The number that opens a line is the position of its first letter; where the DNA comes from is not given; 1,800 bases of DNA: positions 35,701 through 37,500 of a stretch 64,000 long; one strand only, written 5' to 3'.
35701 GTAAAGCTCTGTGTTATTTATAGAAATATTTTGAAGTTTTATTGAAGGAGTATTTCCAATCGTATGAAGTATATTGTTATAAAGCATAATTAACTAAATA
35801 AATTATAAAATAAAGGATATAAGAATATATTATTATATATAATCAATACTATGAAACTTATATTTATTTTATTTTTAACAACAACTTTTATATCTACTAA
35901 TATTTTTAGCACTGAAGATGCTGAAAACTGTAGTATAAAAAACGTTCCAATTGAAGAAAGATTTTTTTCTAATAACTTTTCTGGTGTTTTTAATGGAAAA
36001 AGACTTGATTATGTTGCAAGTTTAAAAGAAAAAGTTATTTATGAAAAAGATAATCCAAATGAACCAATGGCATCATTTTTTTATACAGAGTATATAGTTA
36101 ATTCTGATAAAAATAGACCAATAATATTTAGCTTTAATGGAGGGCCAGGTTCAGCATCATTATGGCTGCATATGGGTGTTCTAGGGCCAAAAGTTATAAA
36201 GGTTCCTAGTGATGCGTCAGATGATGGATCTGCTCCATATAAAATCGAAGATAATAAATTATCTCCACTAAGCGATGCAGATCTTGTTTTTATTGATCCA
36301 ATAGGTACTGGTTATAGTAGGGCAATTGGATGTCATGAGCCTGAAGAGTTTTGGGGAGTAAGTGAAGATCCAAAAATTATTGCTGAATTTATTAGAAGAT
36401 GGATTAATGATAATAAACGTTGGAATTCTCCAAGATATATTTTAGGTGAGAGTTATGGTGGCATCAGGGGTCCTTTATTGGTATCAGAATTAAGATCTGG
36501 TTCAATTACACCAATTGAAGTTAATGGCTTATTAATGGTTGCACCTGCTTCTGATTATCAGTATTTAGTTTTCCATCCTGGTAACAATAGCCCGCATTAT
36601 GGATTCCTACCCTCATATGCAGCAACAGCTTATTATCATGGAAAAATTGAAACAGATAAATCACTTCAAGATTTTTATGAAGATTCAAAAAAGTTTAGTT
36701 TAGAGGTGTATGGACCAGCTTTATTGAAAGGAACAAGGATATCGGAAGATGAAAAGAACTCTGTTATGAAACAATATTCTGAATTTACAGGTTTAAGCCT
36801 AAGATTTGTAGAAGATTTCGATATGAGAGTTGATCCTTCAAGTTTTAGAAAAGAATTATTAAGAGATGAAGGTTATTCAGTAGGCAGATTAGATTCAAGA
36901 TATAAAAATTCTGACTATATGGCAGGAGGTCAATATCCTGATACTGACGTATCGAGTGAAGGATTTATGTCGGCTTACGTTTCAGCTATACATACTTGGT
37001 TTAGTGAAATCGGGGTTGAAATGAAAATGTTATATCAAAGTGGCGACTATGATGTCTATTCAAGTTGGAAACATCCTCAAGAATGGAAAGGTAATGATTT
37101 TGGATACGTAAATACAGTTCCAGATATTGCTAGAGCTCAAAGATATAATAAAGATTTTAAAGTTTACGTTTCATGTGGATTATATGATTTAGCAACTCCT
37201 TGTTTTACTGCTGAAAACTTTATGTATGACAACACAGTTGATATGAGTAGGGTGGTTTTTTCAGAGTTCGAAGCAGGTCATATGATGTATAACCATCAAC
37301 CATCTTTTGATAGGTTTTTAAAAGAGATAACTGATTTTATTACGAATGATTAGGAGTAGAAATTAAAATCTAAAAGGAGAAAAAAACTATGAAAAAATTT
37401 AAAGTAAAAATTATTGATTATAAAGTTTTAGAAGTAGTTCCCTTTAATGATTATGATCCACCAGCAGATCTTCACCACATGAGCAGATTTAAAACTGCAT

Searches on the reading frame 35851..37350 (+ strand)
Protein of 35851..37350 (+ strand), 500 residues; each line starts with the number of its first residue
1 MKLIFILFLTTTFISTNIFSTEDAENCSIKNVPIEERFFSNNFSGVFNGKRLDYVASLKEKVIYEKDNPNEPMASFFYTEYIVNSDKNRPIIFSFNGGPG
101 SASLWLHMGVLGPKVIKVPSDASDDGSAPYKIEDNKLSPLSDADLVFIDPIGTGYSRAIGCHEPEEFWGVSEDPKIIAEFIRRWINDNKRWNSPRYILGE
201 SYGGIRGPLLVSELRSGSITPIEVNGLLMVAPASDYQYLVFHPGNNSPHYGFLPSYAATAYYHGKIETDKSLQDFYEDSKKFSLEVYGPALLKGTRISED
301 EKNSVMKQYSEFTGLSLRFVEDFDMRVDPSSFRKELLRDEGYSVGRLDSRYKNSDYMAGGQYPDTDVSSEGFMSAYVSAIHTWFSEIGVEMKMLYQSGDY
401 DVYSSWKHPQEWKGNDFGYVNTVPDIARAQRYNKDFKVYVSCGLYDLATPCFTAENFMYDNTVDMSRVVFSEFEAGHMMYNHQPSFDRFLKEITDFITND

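Call 67: search_protein_families(library=pfam, proteins=[window:35851-37350:+], max_evalue=0.000001)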
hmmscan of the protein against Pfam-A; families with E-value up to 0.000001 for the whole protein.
window:35851-37350:+ (500 aa): 1 family
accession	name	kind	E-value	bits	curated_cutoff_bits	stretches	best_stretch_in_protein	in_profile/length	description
PF00450.28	Peptidase_S10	-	2.3e-16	60.6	21.9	1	74-464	25-363/420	Serine carboxypeptidase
